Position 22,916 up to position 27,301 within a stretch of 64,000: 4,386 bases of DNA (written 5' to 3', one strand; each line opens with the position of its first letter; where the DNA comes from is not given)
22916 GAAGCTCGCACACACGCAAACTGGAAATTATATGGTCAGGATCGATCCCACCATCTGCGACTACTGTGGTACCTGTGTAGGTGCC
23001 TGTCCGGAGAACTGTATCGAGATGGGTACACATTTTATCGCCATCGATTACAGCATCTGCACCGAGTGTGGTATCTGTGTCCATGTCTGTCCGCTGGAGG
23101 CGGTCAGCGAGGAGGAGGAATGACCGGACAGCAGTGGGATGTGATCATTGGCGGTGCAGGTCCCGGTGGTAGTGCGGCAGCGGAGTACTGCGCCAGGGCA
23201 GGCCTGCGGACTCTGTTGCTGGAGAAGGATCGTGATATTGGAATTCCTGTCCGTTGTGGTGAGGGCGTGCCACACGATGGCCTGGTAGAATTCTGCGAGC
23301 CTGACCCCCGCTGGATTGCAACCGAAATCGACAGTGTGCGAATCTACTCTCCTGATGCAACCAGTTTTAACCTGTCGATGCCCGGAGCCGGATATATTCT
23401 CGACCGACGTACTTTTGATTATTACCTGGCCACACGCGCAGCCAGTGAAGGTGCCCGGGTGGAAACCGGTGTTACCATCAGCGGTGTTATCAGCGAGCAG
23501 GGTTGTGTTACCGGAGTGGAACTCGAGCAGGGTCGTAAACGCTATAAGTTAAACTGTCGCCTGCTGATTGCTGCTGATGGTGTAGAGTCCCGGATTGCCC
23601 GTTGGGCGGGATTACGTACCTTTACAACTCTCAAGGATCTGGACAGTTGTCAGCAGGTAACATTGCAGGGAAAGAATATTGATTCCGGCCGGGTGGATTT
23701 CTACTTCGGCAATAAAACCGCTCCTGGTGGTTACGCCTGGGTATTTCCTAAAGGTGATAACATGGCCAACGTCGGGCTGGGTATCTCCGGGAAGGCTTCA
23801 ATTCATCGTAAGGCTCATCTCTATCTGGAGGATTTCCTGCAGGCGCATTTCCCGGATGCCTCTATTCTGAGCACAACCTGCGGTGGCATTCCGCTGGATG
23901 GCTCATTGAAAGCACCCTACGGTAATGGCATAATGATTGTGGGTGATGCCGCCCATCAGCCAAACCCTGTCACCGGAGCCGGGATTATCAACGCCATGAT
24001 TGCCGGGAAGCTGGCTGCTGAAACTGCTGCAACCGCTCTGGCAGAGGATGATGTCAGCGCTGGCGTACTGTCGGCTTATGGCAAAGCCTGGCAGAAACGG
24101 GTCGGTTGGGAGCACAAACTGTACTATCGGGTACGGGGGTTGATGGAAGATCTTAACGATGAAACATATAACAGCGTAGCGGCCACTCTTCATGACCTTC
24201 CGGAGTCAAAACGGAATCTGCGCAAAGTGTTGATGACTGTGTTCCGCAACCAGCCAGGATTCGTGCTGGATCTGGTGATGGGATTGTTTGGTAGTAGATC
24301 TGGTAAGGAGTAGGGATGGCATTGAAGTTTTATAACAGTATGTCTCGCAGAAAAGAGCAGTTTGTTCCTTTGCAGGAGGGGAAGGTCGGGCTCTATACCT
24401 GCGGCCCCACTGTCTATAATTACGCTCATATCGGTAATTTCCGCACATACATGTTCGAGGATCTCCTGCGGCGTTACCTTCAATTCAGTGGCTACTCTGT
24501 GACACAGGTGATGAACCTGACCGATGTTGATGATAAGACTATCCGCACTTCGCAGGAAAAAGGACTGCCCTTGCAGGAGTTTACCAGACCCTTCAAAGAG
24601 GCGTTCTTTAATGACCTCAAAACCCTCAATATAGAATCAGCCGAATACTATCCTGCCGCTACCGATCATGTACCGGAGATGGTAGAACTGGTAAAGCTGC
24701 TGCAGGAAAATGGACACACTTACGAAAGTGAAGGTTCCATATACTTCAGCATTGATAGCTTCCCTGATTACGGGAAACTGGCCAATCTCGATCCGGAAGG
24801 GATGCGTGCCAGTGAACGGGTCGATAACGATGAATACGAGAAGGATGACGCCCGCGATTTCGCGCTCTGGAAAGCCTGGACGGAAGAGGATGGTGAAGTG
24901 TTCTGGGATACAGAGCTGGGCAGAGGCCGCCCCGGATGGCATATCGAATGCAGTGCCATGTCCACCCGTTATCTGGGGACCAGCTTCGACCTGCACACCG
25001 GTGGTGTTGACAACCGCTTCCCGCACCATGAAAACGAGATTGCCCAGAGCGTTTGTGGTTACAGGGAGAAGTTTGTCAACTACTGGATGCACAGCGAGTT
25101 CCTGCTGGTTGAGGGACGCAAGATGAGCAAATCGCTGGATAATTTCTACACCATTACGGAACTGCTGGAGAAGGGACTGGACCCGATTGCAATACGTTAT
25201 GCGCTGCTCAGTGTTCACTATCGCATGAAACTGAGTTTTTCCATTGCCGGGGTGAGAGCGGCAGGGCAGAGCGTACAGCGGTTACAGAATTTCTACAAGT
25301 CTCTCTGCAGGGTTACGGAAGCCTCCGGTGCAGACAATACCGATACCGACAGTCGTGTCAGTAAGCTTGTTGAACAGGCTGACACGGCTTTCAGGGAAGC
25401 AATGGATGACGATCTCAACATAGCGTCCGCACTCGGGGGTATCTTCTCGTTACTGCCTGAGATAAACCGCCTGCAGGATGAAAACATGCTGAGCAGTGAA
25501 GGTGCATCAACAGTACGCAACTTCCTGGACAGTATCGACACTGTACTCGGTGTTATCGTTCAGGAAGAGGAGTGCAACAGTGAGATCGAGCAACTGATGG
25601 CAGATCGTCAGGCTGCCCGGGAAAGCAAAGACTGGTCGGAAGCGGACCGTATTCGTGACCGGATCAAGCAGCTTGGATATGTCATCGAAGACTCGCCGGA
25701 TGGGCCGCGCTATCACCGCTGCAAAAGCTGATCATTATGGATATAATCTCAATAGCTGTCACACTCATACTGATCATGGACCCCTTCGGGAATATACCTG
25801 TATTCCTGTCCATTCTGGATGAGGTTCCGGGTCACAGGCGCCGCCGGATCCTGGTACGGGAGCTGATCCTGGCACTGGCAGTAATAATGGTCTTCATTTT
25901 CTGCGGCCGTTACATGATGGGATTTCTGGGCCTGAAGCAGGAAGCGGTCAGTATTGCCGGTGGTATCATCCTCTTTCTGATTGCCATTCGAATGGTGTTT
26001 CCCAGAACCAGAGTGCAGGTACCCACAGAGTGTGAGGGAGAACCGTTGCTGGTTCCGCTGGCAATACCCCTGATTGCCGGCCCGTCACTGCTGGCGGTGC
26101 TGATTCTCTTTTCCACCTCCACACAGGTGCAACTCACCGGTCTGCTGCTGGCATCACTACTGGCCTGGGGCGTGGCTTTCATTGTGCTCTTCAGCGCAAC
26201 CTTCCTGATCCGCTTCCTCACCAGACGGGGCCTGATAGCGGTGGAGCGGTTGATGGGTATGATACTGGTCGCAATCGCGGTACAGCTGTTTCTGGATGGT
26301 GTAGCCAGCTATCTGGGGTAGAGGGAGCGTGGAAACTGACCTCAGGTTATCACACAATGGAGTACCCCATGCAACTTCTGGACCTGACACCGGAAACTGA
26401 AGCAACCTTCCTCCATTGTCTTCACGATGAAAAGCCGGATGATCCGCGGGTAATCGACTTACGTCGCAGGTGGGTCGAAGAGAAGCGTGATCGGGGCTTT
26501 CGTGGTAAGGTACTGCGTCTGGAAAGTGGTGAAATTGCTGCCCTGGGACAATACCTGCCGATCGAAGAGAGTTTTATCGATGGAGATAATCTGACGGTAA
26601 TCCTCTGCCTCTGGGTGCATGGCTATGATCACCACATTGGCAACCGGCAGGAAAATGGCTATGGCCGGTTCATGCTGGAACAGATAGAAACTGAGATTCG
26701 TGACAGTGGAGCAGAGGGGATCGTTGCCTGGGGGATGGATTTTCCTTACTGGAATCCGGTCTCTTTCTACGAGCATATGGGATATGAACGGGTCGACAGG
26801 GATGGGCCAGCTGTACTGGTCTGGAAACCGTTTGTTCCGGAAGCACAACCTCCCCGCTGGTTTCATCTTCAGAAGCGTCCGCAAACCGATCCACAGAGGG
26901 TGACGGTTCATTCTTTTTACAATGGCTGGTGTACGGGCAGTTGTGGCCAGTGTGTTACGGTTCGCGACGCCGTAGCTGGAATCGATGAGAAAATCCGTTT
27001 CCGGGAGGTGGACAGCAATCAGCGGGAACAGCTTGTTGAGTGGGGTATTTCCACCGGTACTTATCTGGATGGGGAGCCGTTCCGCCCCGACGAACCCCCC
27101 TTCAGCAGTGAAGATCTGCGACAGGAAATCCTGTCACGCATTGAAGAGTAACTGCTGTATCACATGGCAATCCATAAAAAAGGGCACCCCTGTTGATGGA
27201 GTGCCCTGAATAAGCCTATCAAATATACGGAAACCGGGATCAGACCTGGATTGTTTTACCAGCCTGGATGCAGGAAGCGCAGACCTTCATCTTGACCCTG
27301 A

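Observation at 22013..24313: UbiA prenyltransferase - small 2[4Fe-4S] ferredoxin - geranylgeranyl reductase trio: possible archaeal-type saturated isoprenoid (ether-lipid-like) module in a bacterium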

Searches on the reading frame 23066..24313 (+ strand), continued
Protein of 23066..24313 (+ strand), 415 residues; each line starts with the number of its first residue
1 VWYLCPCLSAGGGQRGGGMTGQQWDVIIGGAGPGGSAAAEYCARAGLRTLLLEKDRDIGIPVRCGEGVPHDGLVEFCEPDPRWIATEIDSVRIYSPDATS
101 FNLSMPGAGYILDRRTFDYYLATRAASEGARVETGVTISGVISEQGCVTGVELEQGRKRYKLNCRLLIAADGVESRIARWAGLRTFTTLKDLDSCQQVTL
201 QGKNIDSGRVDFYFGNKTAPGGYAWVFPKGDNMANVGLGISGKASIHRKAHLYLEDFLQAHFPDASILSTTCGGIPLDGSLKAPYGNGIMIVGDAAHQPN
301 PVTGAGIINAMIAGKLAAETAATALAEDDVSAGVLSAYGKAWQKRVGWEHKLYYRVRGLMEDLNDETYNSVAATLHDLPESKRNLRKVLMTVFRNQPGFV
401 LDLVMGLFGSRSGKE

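Call 65: search_solved_structures(query=window:23120-24313:+, max_evalue=1e-20, show_alignments=2)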
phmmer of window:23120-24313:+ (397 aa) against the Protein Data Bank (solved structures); distinct sequences matched with E-value up to 1e-20: 7.
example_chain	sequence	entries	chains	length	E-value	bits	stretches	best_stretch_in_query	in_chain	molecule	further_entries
3oz2_A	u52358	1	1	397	2.6e-64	220.7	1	5-380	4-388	Digeranylgeranylglycerophospholipid reductase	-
4opt_A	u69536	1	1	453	6.7e-31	110.7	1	5-318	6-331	Conserved Archaeal protein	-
4opl_A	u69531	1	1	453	6.9e-31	110.6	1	5-318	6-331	Conserved Archaeal protein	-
4opg_A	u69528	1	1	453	4.3e-30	108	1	5-318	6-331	Conserved Archaeal protein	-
3atq_A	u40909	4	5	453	4.5e-30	108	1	5-318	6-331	Conserved Archaeal protein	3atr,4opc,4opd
4opi_A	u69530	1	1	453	3.1e-29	105.2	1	5-318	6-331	Conserved Archaeal protein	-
4opu_A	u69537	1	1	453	4.4e-29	104.7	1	5-318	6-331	Conserved Archaeal protein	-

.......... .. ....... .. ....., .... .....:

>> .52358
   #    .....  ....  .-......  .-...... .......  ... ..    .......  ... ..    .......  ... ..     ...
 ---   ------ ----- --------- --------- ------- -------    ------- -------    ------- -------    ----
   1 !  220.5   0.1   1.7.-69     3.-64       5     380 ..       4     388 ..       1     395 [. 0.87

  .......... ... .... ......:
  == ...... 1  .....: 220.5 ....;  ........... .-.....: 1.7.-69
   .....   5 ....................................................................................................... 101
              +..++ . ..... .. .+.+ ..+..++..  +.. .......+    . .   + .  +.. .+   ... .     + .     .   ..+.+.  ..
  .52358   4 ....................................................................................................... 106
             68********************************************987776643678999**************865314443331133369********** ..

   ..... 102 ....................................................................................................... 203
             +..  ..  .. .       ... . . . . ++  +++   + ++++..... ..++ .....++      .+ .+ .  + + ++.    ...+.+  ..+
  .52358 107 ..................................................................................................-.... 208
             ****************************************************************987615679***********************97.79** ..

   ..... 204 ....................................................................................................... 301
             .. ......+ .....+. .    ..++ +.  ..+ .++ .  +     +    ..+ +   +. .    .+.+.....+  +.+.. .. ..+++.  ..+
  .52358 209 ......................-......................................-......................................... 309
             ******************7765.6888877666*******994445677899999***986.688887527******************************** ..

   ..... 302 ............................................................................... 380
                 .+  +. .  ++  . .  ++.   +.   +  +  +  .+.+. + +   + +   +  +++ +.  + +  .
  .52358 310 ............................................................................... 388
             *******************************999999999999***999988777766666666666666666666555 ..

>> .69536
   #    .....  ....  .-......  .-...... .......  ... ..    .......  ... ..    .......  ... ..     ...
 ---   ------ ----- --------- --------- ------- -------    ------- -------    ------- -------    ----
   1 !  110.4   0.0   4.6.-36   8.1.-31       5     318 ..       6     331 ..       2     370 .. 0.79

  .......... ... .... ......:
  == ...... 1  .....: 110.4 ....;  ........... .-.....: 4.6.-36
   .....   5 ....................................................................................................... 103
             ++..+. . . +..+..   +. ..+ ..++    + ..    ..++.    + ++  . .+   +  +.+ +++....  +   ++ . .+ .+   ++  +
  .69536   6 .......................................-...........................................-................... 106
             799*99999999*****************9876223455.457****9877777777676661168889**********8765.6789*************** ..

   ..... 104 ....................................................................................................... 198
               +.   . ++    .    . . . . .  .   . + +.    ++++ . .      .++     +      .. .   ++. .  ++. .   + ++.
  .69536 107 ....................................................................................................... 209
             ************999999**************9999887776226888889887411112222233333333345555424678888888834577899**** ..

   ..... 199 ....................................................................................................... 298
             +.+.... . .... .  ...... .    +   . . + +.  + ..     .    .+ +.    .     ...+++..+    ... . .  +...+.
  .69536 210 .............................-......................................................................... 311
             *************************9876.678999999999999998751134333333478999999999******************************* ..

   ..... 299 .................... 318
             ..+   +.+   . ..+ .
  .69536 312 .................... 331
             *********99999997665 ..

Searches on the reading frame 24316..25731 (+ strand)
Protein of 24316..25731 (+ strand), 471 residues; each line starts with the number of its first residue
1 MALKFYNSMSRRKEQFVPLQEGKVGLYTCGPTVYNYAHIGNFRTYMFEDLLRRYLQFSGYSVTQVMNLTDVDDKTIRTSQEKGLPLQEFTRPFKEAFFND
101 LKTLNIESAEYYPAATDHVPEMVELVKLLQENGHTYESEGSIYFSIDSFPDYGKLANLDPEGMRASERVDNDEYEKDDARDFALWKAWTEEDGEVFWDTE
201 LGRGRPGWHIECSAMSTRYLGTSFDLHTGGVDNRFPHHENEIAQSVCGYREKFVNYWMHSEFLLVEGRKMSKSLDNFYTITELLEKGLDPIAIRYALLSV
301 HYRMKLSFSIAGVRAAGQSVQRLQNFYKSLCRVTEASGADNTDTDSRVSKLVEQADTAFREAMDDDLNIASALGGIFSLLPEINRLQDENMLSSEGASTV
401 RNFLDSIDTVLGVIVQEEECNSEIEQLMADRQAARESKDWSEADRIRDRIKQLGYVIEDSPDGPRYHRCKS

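Call 3: search_protein_families(library=pfam, proteins=[window:24316-25731:+], max_evalue=0.01)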
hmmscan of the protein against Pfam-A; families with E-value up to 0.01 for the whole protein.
window:24316-25731:+ (471 aa): 6 families
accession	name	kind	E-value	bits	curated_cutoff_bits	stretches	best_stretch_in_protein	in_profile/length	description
PF01406.26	tRNA-synt_1e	-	3.9e-105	352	27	1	16-311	2-294/301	tRNA synthetases class I (C) catalytic domain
PF09334.17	tRNA-synt_1g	-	1e-13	51.3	20.1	2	34-146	11-124/391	tRNA synthetases class I (M)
PF09190.17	DALR_2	-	2.2e-11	44.6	22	1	358-413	1-55/57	DALR domain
PF23493.1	CysS_C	-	1.3e-09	38.4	23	1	420-462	4-46/51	Cysteinyl-tRNA ligase anticodon binding domain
PF01921.24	tRNA-synt_1f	-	0.00017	21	27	0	241-336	256-341/360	tRNA synthetases class I (K)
PF00133.28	tRNA-synt_1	-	0.00091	18.5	22.7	0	252-305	358-410/414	tRNA synthetases class I (I, L, M and V)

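Call 4: search_protein_families(library=ncbifam, proteins=[window:24316-25731:+], max_evalue=0.01)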
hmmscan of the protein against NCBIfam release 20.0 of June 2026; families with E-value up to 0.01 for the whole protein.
window:24316-25731:+ (471 aa): 14 families
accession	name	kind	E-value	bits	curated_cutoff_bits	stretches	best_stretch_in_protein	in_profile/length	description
TIGR00435.1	cysS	equivalog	2.5e-143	478.5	340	1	3-468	1-465/466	cysteine--tRNA ligase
NF011108.0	PRK14536.1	equivalog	1.2e-126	423.4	780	1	1-468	1-489/490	cysteine--tRNA ligase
NF011107.0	PRK14534.1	equivalog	7.1e-90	302.3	744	1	1-468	1-480/481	cysteine--tRNA ligase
TIGR03447.1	mycothiol_MshC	equivalog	1.8e-70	237.9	485.1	1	3-413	18-409/411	cysteine--1-D-myo-inosityl 2-amino-2-deoxy-alpha-D-glucopyranoside ligase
TIGR00398.1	metG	equivalog_domain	8.8e-17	61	336.35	2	35-147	12-125/530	methionine--tRNA ligase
NF001100.0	PRK00133.1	equivalog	3.5e-12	45.7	587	2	258-389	319-455/676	methionine--tRNA ligase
NF008900.0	PRK12267.1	equivalog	4.3e-10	38.7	598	1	35-156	17-141/648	methionine--tRNA ligase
NF008957.0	PRK12300.1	subfamily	1.7e-08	32.9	677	1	260-363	617-718/946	leucine--tRNA ligase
NF009687.0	PRK13208.1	equivalog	0.00015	20.1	738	0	264-347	529-611/801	valine--tRNA ligase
TIGR00392.1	ileS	equivalog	0.00019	19.8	621.4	1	262-344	604-686/861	isoleucine--tRNA ligase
TIGR00396.1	leuS_bact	equivalog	0.00025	19.3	548.4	0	258-410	594-749/843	leucine--tRNA ligase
TIGR00456.1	argS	equivalog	0.0018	16.7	261.65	0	97-152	241-296/569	arginine--tRNA ligase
NF008863.0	PRK11893.2-5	equivalog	0.0065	15.1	551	0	38-110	21-94/531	methionine--tRNA ligase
TIGR00395.1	leuS_arch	equivalog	0.0082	14.2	648.5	0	262-373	613-724/938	leucine--tRNA ligase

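Call 8: find_encoding_contigs(protein=window:24316-25731:+, flank=10000, max_places=6)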
Protein window:24316-25731:+ (471 aa): 17 contigs read that carry it; 4 places shown.
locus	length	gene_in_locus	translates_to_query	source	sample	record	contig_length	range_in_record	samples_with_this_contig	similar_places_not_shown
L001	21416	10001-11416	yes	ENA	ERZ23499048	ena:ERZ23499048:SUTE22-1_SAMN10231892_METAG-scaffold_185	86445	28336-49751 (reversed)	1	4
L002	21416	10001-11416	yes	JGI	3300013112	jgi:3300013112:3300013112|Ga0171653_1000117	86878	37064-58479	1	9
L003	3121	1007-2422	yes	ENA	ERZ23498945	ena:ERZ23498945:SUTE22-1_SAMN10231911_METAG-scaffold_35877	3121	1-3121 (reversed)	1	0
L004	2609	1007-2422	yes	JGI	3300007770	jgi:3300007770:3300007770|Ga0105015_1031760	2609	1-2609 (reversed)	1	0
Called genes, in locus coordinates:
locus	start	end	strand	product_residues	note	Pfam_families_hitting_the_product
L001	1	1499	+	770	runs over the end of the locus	PF00246:Peptidase_M14, PF13620:CarboxypepD_reg, PF08308:PEGA (weak), PF20773:InhA-like_MAM (faint), PF18962:Por_Secre_tail (weak)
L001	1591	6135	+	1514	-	PF01364:Peptidase_C25, PF18962:Por_Secre_tail (weak)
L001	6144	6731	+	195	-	-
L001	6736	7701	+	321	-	PF08331:QueG_DUF1730, PF13484:Fer4_16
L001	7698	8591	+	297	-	PF01040:UbiA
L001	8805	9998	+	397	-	PF05834:Lycopene_cycl (faint), PF07992:Pyr_redox_2 (weak), PF12831:FAD_oxidored (weak), PF13450:NAD_binding_8 (weak), PF01266:DAO (weak), PF01494:FAD_binding_3 (weak), PF04820:Trp_halogenase (weak), PF22578:GGR_cat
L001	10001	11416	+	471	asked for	PF01406:tRNA-synt_1e, PF09334:tRNA-synt_1g, PF09190:DALR_2, PF23493:CysS_C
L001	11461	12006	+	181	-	PF01914:MarC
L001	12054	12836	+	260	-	-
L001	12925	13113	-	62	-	PF00830:Ribosomal_L28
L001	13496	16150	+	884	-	-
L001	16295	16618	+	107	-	PF00085:Thioredoxin, PF13098:Thioredoxin_2, PF13192:Thioredoxin_3 (faint)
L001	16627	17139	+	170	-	PF08534:Redoxin, PF00578:AhpC-TSA, PF13905:Thioredoxin_8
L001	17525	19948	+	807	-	PF00932:LTD, PF13091:PLDc_2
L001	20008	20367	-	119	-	-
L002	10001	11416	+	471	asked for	PF01406:tRNA-synt_1e, PF09334:tRNA-synt_1g, PF09190:DALR_2, PF23493:CysS_C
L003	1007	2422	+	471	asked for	PF01406:tRNA-synt_1e, PF09334:tRNA-synt_1g, PF09190:DALR_2, PF23493:CysS_C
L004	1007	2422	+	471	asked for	PF01406:tRNA-synt_1e, PF09334:tRNA-synt_1g, PF09190:DALR_2, PF23493:CysS_C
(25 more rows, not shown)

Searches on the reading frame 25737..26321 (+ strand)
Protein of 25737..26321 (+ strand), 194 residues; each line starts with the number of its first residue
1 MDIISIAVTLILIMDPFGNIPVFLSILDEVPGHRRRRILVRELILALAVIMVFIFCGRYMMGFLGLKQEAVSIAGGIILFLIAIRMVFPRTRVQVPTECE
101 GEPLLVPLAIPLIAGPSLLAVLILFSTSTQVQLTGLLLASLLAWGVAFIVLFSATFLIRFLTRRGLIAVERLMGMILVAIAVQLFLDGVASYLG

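Call 3: search_protein_families(library=pfam, proteins=[window:25737-26321:+], max_evalue=0.01)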
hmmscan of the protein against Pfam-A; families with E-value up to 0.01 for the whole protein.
window:25737-26321:+ (194 aa): 2 families
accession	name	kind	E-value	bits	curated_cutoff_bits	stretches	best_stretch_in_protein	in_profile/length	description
PF01914.23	MarC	-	5.9e-53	179.8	23.9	1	3-191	4-201/203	MarC family integral membrane protein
PF03741.22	TerC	-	1.1e-06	29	27.8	1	19-91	14-82/178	Integral membrane protein TerC family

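Call 4: search_protein_families(library=ncbifam, proteins=[window:25737-26321:+], max_evalue=0.01)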
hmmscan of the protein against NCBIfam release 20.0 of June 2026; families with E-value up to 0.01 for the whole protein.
window:25737-26321:+ (194 aa): 4 families
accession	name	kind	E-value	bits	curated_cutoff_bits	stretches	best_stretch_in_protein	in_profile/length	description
NF008010.0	PRK10739.1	equivalog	8.1e-64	215.3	215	1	2-193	3-195/197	YhgN family NAAT transporter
TIGR00427.1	TIGR00427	subfamily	6.4e-33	114.2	99.2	1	4-189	8-201/201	NAAT family transporter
NF008228.0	PRK10995.1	equivalog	2.9e-23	82.2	162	1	7-190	12-214/223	MarC family NAAT transporter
NF008320.0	PRK11111.1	equivalog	3.1e-19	69.2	216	1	6-191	14-208/215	YchE family NAAT transporter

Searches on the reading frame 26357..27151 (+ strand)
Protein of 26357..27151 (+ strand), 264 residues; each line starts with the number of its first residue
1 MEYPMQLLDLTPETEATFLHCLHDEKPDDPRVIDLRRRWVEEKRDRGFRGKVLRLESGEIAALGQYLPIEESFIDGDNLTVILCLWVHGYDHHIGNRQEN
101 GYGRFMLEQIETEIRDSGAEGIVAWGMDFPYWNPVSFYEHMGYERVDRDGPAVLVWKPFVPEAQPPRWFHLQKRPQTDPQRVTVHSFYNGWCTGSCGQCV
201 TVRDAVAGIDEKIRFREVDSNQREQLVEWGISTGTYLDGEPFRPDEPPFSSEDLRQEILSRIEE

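Call 3: search_protein_families(library=pfam, proteins=[window:26357-27151:+], max_evalue=0.01)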
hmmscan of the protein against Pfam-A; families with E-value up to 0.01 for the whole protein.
window:26357-27151:+ (264 aa): 1 family
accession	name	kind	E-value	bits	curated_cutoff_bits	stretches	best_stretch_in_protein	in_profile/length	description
PF13508.13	Acetyltransf_7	-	0.0085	16.9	27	0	97-144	40-83/84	Acetyltransferase (GNAT) domain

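Call 4: search_protein_families(library=ncbifam, proteins=[window:26357-27151:+], max_evalue=0.01)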
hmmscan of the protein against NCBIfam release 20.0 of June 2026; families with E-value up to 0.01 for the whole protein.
window:26357-27151:+ (264 aa): 0 families
